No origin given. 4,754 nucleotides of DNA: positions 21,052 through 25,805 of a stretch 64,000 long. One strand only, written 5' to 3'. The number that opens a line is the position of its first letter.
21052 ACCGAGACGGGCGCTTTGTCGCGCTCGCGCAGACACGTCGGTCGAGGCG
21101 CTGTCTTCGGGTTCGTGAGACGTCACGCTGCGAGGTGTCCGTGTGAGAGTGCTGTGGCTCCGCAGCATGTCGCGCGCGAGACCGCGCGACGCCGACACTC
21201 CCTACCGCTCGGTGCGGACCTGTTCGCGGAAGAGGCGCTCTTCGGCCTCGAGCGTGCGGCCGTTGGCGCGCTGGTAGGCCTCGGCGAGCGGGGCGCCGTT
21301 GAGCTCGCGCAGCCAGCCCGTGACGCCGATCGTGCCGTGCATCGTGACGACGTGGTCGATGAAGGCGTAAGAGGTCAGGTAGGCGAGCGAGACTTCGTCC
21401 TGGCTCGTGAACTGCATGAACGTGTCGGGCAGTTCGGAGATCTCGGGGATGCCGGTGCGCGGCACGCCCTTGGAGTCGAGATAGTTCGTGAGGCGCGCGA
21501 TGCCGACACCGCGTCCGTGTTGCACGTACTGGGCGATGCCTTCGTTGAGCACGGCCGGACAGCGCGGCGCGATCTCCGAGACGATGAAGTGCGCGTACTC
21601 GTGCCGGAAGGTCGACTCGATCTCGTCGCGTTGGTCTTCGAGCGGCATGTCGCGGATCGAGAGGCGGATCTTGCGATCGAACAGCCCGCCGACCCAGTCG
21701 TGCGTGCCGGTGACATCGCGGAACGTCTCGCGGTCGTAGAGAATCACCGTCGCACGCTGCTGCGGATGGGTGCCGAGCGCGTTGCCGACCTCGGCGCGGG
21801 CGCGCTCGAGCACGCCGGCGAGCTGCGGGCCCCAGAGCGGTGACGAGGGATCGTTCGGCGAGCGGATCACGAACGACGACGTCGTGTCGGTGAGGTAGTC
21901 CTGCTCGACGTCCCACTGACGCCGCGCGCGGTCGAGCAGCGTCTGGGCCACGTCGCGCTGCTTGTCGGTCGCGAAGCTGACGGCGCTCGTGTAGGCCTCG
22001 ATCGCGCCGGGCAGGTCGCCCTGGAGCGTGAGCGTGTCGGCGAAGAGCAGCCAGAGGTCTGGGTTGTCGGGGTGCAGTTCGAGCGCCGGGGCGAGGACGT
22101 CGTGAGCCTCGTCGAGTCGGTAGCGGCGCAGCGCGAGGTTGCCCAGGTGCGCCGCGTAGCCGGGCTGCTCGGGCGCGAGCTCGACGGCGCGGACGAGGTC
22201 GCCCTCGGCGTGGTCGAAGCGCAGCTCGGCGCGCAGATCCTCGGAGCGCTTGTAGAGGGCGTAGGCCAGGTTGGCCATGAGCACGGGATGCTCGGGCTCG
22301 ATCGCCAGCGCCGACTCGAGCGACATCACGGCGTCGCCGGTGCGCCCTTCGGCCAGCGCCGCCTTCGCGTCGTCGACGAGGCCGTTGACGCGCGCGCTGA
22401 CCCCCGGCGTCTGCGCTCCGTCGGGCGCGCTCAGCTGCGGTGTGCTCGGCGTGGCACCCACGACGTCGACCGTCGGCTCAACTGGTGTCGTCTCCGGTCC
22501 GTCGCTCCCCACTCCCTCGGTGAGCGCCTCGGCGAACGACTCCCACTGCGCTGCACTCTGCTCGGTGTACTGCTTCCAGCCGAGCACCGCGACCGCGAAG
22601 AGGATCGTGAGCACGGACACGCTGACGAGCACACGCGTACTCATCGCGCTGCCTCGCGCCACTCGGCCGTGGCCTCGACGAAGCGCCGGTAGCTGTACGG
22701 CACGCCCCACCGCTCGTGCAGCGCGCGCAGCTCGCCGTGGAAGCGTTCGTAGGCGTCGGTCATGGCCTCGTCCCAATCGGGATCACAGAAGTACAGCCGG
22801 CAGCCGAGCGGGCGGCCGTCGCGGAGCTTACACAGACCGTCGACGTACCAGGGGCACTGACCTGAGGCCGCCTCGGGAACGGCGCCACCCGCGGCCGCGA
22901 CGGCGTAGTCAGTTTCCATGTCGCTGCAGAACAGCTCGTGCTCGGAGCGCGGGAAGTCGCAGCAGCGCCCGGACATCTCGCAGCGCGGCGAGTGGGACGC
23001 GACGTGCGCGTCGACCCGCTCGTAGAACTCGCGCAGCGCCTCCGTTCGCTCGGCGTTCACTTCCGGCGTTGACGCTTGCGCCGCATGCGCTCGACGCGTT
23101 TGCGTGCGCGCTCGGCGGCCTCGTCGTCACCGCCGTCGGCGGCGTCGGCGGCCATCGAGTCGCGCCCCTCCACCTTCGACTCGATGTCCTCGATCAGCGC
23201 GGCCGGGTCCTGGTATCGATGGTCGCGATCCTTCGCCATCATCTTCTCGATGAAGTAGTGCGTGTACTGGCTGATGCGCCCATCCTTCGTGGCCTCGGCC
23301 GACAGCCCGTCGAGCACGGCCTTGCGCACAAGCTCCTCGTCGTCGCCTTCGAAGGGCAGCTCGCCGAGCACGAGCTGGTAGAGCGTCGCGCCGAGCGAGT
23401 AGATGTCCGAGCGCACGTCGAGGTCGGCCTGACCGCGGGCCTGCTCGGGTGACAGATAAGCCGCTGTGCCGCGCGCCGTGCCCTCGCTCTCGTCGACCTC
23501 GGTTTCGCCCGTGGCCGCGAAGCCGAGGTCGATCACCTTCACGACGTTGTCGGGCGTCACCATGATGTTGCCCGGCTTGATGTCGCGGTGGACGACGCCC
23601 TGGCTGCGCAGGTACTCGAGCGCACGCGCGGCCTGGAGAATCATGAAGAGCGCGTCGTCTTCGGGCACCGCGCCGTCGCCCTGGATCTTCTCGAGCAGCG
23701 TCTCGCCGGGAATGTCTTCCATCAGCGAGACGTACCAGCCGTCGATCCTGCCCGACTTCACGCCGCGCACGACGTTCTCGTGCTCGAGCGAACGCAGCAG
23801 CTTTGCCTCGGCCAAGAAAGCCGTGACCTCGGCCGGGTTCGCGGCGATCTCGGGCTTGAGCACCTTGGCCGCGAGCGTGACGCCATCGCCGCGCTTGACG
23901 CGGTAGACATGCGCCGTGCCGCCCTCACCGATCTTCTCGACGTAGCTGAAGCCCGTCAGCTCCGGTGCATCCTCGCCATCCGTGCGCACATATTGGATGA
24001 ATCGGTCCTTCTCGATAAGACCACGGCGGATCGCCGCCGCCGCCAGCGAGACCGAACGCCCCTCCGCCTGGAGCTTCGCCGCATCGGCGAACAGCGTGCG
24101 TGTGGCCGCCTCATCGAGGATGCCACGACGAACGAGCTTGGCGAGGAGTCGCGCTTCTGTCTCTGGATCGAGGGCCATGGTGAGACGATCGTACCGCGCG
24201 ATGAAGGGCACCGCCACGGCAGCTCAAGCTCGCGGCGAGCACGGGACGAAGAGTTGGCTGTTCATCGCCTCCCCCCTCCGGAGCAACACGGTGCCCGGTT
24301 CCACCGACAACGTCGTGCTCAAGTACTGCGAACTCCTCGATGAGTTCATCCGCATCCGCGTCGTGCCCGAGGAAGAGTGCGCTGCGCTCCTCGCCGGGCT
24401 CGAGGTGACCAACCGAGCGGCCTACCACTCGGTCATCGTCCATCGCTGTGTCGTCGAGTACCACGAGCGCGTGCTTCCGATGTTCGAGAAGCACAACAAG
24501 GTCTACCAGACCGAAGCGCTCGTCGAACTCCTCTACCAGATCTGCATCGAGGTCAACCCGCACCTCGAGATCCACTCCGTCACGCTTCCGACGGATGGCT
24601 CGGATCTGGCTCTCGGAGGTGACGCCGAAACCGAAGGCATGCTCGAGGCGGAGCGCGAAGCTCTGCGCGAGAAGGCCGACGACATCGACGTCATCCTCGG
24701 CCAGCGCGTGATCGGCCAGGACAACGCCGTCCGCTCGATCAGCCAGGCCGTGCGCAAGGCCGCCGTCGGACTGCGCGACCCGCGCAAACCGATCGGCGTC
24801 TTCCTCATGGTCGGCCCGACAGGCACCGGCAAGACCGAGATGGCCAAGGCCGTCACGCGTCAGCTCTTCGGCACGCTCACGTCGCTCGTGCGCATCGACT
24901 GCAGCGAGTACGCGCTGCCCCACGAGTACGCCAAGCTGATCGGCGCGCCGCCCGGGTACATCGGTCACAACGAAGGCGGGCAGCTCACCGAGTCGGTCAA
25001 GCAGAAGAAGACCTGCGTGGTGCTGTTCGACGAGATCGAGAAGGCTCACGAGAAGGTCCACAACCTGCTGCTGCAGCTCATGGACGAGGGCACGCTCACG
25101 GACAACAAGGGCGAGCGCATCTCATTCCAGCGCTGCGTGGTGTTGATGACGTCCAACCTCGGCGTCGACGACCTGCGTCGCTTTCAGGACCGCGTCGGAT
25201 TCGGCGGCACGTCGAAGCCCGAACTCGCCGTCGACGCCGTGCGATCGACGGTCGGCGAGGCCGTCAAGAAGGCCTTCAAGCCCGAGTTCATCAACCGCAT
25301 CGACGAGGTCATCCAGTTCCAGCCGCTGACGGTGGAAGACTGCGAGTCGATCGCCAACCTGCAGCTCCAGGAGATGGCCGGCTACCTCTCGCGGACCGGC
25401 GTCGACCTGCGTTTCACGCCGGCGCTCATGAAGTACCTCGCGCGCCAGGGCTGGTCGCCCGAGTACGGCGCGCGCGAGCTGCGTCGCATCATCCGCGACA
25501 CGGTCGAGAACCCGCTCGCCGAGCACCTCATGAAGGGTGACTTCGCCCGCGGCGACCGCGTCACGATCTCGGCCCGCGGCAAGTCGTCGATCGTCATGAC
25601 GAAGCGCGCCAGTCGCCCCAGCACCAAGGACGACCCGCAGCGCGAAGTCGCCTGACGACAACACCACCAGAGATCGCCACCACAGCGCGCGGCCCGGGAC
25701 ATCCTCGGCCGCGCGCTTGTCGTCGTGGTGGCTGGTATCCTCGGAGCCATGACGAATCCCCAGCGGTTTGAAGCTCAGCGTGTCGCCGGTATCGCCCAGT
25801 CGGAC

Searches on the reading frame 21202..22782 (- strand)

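Call 66: search_protein_families(library=pfam, proteins=[window:21202-22782:-], max_evalue=0.0001)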
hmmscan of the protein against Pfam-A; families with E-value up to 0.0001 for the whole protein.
window:21202-22782:- (526 aa): 7 families
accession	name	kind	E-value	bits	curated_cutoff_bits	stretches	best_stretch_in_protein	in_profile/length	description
PF14559.12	TPR_19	-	7.6e-12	45.8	25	2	218-273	2-57/68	Tetratricopeptide repeat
PF13431.12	TPR_17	-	2.5e-08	34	24.4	0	233-261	5-33/34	Tetratricopeptide repeat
PF13414.12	TPR_11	-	2.1e-07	30.9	26.8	0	144-178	6-40/42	TPR repeat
PF13432.12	TPR_16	-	1e-06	29.5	32.7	1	213-268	3-58/65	Tetratricopeptide repeat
PF07719.23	TPR_2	-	1.8e-06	28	27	0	173-205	1-33/34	Tetratricopeptide repeat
PF13428.12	TPR_14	-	1.9e-06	28.4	23.5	0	212-249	6-43/44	Tetratricopeptide repeat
PF23914.1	TPR_CcmH_CycH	-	5.5e-05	23.5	42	0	192-267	69-147/158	Cytochrome c-type biogenesis protein H TPR domain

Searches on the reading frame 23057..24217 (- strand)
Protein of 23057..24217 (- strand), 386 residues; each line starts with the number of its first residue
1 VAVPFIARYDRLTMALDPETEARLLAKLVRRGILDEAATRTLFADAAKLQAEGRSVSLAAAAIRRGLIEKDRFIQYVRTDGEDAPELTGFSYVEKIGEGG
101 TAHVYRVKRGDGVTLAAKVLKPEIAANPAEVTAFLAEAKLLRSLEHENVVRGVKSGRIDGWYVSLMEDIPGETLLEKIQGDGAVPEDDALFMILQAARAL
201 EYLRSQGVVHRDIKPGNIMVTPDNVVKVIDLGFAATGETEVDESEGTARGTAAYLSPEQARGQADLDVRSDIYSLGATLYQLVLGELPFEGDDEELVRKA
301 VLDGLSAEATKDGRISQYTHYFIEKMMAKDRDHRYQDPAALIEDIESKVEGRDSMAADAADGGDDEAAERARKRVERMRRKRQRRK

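Call 66: search_protein_families(library=pfam, proteins=[window:23057-24217:-], max_evalue=0.0001)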
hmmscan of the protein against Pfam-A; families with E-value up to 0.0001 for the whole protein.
window:23057-24217:- (386 aa): 4 families
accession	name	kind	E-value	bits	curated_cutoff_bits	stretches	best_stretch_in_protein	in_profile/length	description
PF00069.31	Pkinase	-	2.2e-45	155.6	31.7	1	91-336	2-253/263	Protein kinase domain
PF07714.23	PK_Tyr_Ser-Thr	-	7.2e-28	98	23.1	1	92-334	3-248/258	Protein tyrosine and serine/threonine kinase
PF01636.29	APH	-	3e-11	44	23.2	1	193-238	150-201/239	Phosphotransferase enzyme family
PF17667.7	Pkinase_fungal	-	1.2e-05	24.7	24.1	1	192-262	291-367/387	Fungal protein kinase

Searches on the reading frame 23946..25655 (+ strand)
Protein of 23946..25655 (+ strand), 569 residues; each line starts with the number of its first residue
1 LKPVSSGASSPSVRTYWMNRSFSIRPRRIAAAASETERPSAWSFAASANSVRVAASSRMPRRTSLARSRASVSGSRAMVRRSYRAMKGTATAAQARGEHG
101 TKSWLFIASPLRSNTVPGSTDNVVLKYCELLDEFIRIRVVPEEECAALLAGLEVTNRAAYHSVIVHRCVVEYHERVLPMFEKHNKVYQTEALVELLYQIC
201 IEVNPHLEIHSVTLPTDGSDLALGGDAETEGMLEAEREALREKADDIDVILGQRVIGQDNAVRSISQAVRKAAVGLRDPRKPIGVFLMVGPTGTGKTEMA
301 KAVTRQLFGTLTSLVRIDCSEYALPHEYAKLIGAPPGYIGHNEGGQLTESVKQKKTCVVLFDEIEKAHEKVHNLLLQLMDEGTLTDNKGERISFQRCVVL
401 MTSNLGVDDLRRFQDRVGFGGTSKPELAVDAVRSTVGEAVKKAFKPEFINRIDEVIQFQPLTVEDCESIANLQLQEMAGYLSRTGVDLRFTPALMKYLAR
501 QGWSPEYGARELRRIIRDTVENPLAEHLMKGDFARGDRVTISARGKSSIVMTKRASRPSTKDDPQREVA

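Call 66: search_protein_families(library=pfam, proteins=[window:23946-25655:+], max_evalue=0.0001)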
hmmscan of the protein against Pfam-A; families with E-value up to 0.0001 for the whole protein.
window:23946-25655:+ (569 aa): 7 families
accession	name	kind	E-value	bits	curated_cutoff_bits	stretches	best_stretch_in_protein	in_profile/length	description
PF07724.20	AAA_2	-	3.4e-52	177.3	27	1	281-455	1-166/166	AAA domain (Cdc48 subfamily)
PF10431.15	ClpB_D2-small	-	5.2e-21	74.9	21.9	1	461-541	1-81/81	C-terminal, D2-small domain, of ClpB protein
PF00004.35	AAA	-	1.9e-11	45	21.2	1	287-410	2-114/131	ATPase family associated with various cellular activities (AAA)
PF07728.20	AAA_5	-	7e-10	39.5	22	1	286-405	2-123/139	AAA domain (dynein-related subfamily)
PF00158.32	Sigma54_activat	-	5.2e-06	26.7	20.2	1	285-385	24-123/168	Sigma-54 interaction domain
PF13401.12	AAA_22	-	6e-06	27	27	1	284-380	6-109/130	AAA domain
PF13191.12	AAA_16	-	5.1e-05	24.3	32.6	0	276-324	19-64/167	AAA ATPase domain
